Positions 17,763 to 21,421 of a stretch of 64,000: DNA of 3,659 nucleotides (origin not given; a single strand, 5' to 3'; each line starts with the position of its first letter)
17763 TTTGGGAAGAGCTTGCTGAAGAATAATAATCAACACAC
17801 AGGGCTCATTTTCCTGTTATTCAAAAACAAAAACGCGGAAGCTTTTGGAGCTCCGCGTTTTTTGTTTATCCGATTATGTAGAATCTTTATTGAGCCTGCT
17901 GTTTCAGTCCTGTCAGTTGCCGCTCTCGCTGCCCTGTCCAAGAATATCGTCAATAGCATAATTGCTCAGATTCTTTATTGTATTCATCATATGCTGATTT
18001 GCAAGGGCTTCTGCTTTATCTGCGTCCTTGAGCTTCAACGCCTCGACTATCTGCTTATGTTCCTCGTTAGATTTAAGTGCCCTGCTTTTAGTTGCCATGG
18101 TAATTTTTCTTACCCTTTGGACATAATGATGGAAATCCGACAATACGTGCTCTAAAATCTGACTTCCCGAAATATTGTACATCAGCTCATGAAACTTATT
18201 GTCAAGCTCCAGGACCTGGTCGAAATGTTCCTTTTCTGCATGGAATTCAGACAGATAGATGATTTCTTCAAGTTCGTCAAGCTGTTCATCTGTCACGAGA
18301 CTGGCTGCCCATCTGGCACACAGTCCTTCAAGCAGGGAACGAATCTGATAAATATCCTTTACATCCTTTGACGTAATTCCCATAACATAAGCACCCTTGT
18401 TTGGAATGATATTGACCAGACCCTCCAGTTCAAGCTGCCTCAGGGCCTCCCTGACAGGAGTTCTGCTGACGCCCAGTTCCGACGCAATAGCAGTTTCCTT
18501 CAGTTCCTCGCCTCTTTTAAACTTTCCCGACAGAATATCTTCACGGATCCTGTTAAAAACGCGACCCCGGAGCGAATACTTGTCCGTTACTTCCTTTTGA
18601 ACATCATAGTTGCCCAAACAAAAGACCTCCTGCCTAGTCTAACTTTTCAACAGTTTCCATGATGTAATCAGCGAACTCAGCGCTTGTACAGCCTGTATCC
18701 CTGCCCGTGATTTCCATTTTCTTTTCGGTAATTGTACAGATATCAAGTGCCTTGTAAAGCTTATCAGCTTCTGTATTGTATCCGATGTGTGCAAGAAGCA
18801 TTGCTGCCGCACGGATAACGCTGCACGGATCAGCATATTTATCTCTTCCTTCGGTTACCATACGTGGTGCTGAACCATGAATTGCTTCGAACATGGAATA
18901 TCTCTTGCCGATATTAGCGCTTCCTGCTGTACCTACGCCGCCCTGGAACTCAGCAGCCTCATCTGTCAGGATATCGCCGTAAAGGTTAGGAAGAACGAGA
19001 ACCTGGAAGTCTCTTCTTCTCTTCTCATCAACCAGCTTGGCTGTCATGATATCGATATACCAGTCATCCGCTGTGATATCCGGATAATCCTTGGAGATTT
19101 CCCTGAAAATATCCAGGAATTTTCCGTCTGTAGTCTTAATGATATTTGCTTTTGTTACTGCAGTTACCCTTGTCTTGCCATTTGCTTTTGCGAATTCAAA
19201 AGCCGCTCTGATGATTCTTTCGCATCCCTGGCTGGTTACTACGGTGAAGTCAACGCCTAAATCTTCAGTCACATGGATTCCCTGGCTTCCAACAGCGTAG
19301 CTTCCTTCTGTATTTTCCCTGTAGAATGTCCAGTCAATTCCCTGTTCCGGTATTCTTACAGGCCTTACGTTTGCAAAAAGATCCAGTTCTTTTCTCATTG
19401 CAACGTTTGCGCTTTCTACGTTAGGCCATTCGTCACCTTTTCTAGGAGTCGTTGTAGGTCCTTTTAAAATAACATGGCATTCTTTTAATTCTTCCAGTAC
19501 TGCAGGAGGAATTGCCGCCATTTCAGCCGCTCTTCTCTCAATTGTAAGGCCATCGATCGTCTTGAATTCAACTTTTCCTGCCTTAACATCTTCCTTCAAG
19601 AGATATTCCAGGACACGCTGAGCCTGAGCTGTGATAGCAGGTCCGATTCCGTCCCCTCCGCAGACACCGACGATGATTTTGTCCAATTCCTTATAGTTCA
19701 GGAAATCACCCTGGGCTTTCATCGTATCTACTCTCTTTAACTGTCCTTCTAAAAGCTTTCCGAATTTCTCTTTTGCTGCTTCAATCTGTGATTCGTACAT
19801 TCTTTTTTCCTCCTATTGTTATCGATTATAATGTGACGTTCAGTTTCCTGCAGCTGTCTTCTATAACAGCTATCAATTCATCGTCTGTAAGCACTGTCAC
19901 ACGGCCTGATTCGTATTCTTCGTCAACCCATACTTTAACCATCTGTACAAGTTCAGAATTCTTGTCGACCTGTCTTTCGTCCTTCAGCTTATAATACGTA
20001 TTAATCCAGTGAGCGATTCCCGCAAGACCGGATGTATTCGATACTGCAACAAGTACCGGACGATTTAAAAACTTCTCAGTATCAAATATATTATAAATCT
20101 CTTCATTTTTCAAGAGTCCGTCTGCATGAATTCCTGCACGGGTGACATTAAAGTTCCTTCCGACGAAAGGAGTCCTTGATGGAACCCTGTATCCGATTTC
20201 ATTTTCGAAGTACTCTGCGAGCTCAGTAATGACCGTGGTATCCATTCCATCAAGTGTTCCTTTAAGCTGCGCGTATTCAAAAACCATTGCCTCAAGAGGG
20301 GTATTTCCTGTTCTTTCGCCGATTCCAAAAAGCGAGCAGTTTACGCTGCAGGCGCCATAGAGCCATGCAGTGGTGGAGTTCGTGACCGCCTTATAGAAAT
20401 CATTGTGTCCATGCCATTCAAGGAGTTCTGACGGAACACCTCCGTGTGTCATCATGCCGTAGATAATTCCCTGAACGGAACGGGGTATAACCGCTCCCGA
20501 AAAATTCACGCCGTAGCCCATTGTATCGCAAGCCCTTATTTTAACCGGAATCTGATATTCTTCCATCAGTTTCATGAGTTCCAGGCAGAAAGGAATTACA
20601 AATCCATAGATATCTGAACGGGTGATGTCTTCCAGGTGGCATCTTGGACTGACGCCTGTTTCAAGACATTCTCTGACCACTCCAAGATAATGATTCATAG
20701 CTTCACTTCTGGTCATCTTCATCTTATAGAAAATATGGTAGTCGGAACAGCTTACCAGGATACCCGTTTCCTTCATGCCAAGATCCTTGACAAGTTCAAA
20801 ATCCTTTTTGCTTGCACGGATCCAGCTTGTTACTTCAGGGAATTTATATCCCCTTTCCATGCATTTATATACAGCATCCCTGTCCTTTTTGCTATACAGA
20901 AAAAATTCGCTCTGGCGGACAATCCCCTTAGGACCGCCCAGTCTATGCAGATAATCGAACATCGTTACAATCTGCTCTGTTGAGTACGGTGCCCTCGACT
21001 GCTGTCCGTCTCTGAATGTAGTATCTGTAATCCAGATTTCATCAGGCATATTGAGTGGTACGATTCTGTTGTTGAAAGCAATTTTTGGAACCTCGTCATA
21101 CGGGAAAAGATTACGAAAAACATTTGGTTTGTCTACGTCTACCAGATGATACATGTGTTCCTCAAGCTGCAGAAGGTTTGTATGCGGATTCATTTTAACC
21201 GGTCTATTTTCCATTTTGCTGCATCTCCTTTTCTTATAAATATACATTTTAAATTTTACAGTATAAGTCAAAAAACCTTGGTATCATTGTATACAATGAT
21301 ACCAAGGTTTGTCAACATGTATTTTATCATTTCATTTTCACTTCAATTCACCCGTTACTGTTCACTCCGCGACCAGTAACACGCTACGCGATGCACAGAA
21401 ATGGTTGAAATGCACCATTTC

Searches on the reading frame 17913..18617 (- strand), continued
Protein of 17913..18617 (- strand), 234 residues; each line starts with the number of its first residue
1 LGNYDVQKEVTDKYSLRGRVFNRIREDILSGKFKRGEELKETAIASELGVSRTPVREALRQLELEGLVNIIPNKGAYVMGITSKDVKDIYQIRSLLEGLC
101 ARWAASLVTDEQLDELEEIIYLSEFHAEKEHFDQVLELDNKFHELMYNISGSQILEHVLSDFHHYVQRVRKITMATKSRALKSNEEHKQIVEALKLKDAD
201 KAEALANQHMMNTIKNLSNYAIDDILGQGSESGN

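Call 44: find_encoding_contigs(protein=P0010, flank=4500, max_places=2)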
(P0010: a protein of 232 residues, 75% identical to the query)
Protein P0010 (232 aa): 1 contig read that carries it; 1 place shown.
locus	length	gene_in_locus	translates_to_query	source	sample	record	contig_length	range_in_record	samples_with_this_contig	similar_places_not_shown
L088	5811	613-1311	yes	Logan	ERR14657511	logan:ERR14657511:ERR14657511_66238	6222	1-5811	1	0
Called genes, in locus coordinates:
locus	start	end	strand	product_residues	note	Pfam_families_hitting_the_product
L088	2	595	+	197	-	?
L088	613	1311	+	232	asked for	PF00392:GntR, PF07729:FCD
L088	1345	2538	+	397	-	PF00180:Iso_dh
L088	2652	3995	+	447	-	PF03023:MurJ (weak), PF01554:MatE, PF01943:Polysacc_synt (weak), PF01554:MatE, PF01943:Polysacc_synt (weak)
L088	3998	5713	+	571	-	PF00664:ABC_membrane, PF00005:ABC_tran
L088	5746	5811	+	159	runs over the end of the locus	?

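Call 45: find_encoding_contigs(protein=P0013, flank=4500, max_places=2)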
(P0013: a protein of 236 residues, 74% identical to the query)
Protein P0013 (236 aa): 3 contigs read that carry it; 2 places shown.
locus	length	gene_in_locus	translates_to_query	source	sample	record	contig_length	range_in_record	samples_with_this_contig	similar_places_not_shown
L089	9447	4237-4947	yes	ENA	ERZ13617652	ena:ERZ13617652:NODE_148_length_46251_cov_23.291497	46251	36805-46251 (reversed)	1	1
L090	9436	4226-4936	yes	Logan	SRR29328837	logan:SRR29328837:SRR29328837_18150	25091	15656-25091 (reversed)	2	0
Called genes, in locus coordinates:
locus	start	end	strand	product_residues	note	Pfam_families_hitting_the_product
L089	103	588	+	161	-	PF01741:MscL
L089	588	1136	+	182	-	PF00857:Isochorismatase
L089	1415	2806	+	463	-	PF00682:HMGL-like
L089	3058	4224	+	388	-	PF00180:Iso_dh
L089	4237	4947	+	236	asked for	PF00392:GntR, PF07729:FCD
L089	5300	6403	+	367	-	PF01547:SBP_bac_1, PF13531:SBP_bac_11, PF13416:SBP_bac_8, PF13343:SBP_bac_6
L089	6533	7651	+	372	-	PF00005:ABC_tran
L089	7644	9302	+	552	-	PF00528:BPD_transp_1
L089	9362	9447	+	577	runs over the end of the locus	PF06580:His_kinase, PF02518:HATPase_c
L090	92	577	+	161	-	PF01741:MscL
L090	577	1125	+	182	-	PF00857:Isochorismatase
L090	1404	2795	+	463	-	PF00682:HMGL-like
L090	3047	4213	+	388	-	PF00180:Iso_dh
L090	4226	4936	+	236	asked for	PF00392:GntR, PF07729:FCD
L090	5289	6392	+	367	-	PF01547:SBP_bac_1, PF13531:SBP_bac_11, PF13416:SBP_bac_8, PF13343:SBP_bac_6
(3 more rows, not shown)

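Call 49: search_protein_families(library=ncbifam, proteins=[window:17913-18617:-], max_evalue=0.00001)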
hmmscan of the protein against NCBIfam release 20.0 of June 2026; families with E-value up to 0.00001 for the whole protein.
window:17913-18617:- (234 aa): 16 families
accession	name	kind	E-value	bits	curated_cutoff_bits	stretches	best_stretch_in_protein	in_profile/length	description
TIGR03338.1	phnR_burk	equivalog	7.6e-36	123.7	271.5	1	13-212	9-208/212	phosphonate utilization associated transcriptional regulator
NF003011.0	PRK03837.1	subfamily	2.4e-23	83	260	2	82-213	100-229/241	transcriptional regulator NanR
NF008576.0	PRK11534.1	equivalog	1.7e-18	67.2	218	1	21-215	13-215/225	DNA-binding transcriptional regulator CsiR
NF008504.0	PRK11414.1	equivalog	1.9e-16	60.5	225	1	11-207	7-205/221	GntR family transcriptional regulator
NF007741.0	PRK10421.1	equivalog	2.6e-13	50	311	2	16-78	8-71/262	transcriptional regulator LldR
NF008571.0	PRK11523.1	equivalog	1.1e-12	48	396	1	10-224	3-232/258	transcriptional regulator ExuR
NF007292.0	PRK09764.1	equivalog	1.3e-10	40.8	281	1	19-103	9-92/240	GntR family transcriptional regulator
NF007588.0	PRK10225.1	equivalog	1.6e-10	40.8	442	1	20-226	14-241/257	Uxu operon transcriptional regulator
TIGR02018.2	his_ut_repres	equivalog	1.7e-09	37.4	220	1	20-131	4-117/226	histidine utilization transcriptional repressor HutC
NF007442.0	PRK09990.1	equivalog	3.8e-09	36.4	301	1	17-219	12-237/256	transcriptional regulator GlcC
NF052282.1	PLP_TF_PdxR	equivalog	5.2e-09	35.7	320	1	19-86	5-73/448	MocR-like pyridoxine biosynthesis transcription factor PdxR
NF007001.0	PRK09464.1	equivalog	2.5e-08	33.9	330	1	21-210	16-225/254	pyruvate dehydrogenase complex transcriptional repressor PdhR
NF047563.1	modulin_PmtR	equivalog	2.4e-07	30.8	200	1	19-122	16-119/125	PSM export ABC transporter transcriptional regulator PmtR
TIGR02325.1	C_P_lyase_phnF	equivalog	3.1e-06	26.9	156.8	1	20-79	13-73/238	phosphonate metabolism transcriptional regulator PhnF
NF041547.1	GntR_LSA1692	equivalog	4.7e-06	26.4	275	1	19-140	5-117/233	GntR family transcriptional regulator, LSA1692 subfamily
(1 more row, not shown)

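Call 61: search_solved_structures(query=window:17913-18617:-, max_evalue=1e-20, show_alignments=5)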
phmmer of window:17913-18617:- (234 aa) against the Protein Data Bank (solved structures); distinct sequences matched with E-value up to 1e-20: 5.
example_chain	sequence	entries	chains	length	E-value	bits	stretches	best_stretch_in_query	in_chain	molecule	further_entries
7u5q_A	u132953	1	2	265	8.2e-24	87.7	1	19-214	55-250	Transcriptional regulator, GntR family protein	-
7xp0_A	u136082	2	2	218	4e-23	85.4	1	16-218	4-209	Probable transcriptional regulator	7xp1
3sxy_A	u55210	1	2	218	3.3e-22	82.4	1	16-220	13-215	Transcriptional regulator, GntR family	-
3fms_A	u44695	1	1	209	1.5e-21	80.2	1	16-220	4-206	Transcriptional regulator, GntR family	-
6z74_A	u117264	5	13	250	6e-21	78.3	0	15-218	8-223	Transcriptional regulator, GntR family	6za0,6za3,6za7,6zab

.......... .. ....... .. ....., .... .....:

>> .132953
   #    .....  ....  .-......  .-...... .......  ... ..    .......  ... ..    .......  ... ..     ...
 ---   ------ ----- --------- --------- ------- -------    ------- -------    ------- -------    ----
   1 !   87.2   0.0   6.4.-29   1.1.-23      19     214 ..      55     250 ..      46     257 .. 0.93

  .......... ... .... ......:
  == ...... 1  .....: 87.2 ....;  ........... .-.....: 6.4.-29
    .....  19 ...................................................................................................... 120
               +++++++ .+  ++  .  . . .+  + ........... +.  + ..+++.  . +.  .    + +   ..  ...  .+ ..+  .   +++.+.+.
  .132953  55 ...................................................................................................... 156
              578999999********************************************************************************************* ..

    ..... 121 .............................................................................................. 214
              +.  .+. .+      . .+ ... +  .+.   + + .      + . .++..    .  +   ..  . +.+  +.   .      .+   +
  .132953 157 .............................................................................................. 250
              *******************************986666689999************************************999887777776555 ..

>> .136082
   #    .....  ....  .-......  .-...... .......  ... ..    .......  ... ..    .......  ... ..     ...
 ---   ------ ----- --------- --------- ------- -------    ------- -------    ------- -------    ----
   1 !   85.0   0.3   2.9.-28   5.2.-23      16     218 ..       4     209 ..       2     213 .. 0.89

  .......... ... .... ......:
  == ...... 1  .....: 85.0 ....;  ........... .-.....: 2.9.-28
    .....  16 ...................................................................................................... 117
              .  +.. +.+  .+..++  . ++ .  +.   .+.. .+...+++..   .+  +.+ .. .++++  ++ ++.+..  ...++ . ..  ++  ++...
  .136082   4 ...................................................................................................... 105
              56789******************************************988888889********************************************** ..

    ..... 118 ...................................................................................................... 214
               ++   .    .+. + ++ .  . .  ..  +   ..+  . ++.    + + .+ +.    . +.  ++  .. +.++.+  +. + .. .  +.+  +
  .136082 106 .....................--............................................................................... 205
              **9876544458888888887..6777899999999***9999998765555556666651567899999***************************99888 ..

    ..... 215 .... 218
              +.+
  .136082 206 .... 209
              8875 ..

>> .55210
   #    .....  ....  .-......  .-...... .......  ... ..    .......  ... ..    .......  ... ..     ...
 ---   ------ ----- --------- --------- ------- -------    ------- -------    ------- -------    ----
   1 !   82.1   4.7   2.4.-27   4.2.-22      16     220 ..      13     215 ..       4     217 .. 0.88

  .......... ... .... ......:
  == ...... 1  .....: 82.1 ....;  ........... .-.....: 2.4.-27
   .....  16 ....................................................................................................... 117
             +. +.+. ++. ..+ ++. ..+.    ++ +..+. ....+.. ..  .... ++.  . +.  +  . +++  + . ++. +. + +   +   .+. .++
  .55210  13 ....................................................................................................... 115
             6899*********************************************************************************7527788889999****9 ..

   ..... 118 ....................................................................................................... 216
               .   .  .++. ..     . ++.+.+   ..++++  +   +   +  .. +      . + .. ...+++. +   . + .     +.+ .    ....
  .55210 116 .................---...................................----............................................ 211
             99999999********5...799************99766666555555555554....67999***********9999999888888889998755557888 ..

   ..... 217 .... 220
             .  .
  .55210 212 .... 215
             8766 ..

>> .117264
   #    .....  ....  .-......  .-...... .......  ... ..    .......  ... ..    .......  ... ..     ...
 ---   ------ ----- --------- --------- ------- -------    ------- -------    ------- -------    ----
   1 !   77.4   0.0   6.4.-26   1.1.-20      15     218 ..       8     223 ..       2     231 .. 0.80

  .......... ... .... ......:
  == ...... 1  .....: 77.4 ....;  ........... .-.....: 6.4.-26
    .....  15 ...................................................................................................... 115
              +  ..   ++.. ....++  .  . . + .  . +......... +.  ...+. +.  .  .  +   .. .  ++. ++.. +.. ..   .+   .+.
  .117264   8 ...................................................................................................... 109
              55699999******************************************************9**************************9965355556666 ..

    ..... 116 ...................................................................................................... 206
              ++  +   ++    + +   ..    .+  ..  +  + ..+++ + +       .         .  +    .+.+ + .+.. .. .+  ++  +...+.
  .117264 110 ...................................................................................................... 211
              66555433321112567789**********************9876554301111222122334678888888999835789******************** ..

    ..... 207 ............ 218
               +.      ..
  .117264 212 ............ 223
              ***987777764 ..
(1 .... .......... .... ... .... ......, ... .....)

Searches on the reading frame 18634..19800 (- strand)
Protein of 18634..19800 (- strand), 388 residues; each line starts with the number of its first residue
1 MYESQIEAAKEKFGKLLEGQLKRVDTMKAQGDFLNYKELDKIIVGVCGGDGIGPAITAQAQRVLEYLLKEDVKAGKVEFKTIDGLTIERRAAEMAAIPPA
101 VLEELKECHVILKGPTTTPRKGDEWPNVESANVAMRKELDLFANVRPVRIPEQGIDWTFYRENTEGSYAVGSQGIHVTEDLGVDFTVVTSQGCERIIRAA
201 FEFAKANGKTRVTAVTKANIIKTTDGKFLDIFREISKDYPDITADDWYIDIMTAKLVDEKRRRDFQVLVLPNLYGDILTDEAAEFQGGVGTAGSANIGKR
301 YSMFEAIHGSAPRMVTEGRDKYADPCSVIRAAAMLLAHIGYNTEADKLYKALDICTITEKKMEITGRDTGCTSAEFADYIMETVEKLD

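Call 5: search_protein_families(library=pfam, proteins=[window:18634-19800:-])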
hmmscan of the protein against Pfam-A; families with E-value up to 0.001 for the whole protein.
window:18634-19800:- (388 aa): 1 family
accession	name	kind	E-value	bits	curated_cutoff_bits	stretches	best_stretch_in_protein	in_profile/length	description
PF00180.25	Iso_dh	-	8.2e-69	232.9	27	1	44-361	2-327/348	Isocitrate/isopropylmalate dehydrogenase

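Call 10: find_encoding_contigs(protein=window:18634-19800:-, flank=6000, max_places=8)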
Protein window:18634-19800:- (388 aa): 5 contigs read that carry it; 5 places shown.
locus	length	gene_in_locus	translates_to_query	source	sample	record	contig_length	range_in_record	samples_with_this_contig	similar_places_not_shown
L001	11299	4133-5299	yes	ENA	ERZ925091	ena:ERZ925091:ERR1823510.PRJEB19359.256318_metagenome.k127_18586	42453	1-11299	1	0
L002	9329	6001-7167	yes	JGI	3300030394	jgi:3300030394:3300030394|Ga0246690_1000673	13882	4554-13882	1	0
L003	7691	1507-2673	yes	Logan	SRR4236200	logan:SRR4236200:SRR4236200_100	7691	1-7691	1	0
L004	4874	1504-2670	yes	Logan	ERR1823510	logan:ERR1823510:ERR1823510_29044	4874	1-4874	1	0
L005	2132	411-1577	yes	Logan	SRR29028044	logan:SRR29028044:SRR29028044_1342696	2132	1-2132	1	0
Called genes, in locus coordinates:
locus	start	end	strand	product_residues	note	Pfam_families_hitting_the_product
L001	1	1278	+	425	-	?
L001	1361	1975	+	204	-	PF07866:DUF1653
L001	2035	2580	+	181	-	PF13328:HD_4, PF01966:HD (weak)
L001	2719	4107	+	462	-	PF00682:HMGL-like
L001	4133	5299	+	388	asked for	PF00180:Iso_dh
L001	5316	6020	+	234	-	PF00392:GntR, PF07729:FCD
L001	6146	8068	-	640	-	PF00005:ABC_tran, PF02463:SMC_N (faint), PF13555:AAA_29 (faint), PF13304:AAA_21 (faint), PF13604:AAA_30 (faint), PF12848:ABC_tran_Xtn, PF00005:ABC_tran, PF16326:ABC_tran_CTD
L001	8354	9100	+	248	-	PF20772:TACO1_YebC_N, PF01709:Transcrip_reg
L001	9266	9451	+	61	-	-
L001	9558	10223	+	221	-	PF00174:Oxidored_molyb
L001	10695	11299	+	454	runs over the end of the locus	PF12229:PG_binding_4, PF03734:YkuD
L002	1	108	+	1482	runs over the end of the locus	-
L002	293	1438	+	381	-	PF03977:OAD_beta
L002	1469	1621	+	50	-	PF04277:OAD_gamma (weak)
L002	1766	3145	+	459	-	PF01554:MatE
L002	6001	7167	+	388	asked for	PF00180:Iso_dh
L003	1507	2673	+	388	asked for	PF00180:Iso_dh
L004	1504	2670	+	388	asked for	PF00180:Iso_dh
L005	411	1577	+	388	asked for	PF00180:Iso_dh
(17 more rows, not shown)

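Call 49: search_protein_families(library=ncbifam, proteins=[window:18634-19800:-], max_evalue=0.00001)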
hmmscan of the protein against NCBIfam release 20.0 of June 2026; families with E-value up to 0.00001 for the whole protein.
window:18634-19800:- (388 aa): 18 families
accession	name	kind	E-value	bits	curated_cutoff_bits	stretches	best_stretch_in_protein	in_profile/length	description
NF006673.0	PRK09222.1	equivalog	1.9e-79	267.9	509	1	41-382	4-339/482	NADP-dependent isocitrate dehydrogenase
TIGR02924.1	ICDH_alpha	equivalog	1.2e-69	235.6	561.35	1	44-352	3-301/473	isocitrate dehydrogenase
NF006529.0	PRK08997.1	equivalog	1.6e-69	234.4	510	1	44-382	6-333/335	isocitrate dehydrogenase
TIGR02088.1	LEU3_arch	subfamily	7.8e-69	232.4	409.8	1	45-367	2-312/324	isopropylmalate/isohomocitrate dehydrogenases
NF040626.1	AksF2_Meth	equivalog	1.2e-64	218.7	540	1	44-386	4-332/333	homoisocitrate dehydrogenase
NF040619.1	AksF_Meth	equivalog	8.8e-63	212.4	500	1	44-361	4-326/343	homoisocitrate dehydrogenase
TIGR00175.1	mito_nad_idh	equivalog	3.9e-60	203.8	432.4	1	42-382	4-332/334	isocitrate dehydrogenase (NAD(+))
NF002898.0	PRK03437.1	equivalog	1.2e-55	189.2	393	1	43-376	6-337/347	3-isopropylmalate dehydrogenase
TIGR02089.1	TTC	equivalog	5.7e-52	176.8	470.4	1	46-369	8-340/352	tartrate dehydrogenase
NF006048.0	PRK08194.1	equivalog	8e-48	163.3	501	1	41-385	3-350/352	tartrate dehydrogenase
TIGR00183.1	prok_nadp_idh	equivalog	1.4e-44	152.7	567.3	2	173-382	186-414/417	isocitrate dehydrogenase (NADP(+))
TIGR00169.1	leuB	equivalog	3.5e-44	151.2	353.2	1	45-351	3-318/349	3-isopropylmalate dehydrogenase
NF005425.0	PRK07006.1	equivalog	5.3e-43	147.3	490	3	245-362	278-389/416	NADP-dependent isocitrate dehydrogenase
NF040855.1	iso_homocit_dh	equivalog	5.5e-43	147.5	680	1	44-344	4-283/345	isocitrate--homoisocitrate dehydrogenase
NF005036.0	PRK06451.1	equivalog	5.9e-40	137.3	484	2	154-385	157-409/412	NADP-dependent isocitrate dehydrogenase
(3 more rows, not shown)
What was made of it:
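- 18634..19800 (-): Second operon gene: isocitrate dehydrogenase family. Calls 5, 49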

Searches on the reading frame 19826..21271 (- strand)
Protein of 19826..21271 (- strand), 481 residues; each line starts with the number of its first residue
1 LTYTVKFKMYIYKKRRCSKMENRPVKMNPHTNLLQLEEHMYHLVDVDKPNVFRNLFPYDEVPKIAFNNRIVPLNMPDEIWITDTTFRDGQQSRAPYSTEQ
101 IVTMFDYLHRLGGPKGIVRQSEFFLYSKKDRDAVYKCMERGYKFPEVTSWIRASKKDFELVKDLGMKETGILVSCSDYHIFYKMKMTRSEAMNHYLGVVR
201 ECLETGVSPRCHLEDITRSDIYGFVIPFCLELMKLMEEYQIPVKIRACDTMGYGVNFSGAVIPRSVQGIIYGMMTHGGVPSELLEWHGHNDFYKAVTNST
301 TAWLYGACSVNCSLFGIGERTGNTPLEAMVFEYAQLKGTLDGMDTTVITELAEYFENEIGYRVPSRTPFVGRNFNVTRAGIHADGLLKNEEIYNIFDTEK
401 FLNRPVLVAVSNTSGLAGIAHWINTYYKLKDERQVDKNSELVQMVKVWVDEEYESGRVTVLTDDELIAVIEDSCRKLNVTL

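Call 5: search_protein_families(library=pfam, proteins=[window:19826-21271:-])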
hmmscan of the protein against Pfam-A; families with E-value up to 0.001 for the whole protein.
window:19826-21271:- (481 aa): 2 families
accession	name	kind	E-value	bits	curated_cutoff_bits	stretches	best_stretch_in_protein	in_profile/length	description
PF00682.25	HMGL-like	-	8.6e-33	114.3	29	1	80-353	3-258/260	HMGL-like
PF22617.1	HCS_D2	-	7.7e-05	23.4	27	1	371-436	3-68/82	Homocitrate synthase post-HMGL domain-like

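Call 49: search_protein_families(library=ncbifam, proteins=[window:19826-21214:-], max_evalue=0.00001)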
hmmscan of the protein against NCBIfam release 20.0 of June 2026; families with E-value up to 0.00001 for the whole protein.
window:19826-21214:- (462 aa): 18 families
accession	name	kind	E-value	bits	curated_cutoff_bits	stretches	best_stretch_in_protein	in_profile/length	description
NF002085.0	PRK00915.1-2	subfamily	2.4e-40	138.8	517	1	54-454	8-379/504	2-isopropylmalate synthase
TIGR02660.1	nifV_homocitr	equivalog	2.2e-39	135.8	462.9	1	60-428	2-347/365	homocitrate synthase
TIGR02090.1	LEU1_arch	subfamily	6.8e-39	134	484.75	1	61-428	2-346/363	isopropylmalate/citramalate/homocitrate synthases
NF002086.0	PRK00915.1-3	equivalog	9.3e-36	123.4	532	1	56-418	3-357/516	2-isopropylmalate synthase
NF041069.1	IPMS_Sufob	equivalog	9.3e-35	120.6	600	1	61-417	2-340/371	isopropylmalate synthase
TIGR02146.1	LysS_fung_arch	equivalog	2.8e-31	109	413.55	1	62-406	1-325/344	homocitrate synthase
TIGR00973.1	leuA_bact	equivalog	4.2e-31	108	598.7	1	60-419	2-353/494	2-isopropylmalate synthase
NF002087.0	PRK00915.1-4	equivalog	1.1e-29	103.3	729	1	56-416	3-356/516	2-isopropylmalate synthase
NF002084.0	PRK00915.1-1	equivalog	3.5e-24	85.2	748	1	56-407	1-344/523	2-isopropylmalate synthase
NF002088.0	PRK00915.1-5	equivalog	3.4e-23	81.9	697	1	59-432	3-365/514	2-isopropylmalate synthase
NF042433.1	CitmalDyn_Leptosp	equivalog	5.2e-23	81.4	950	1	60-402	8-340/514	(R)-citramalate synthase CimA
TIGR00977.1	citramal_synth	equivalog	2.1e-17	62.7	450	1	240-429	178-365/526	citramalate synthase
NF042434.1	IPMS_Lepto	equivalog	2.1e-14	53.3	500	1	267-378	206-320/374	2-isopropylmalate synthase LeuA2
NF002991.1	PRK03739.1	subfamily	5e-13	48.6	455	1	265-373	237-344/550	2-isopropylmalate synthase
NF006049.0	PRK08195.1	subfamily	1.8e-11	43.7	229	1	240-340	172-270/344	4-hyroxy-2-oxovalerate/4-hydroxy-2-oxopentanoic acid aldolase,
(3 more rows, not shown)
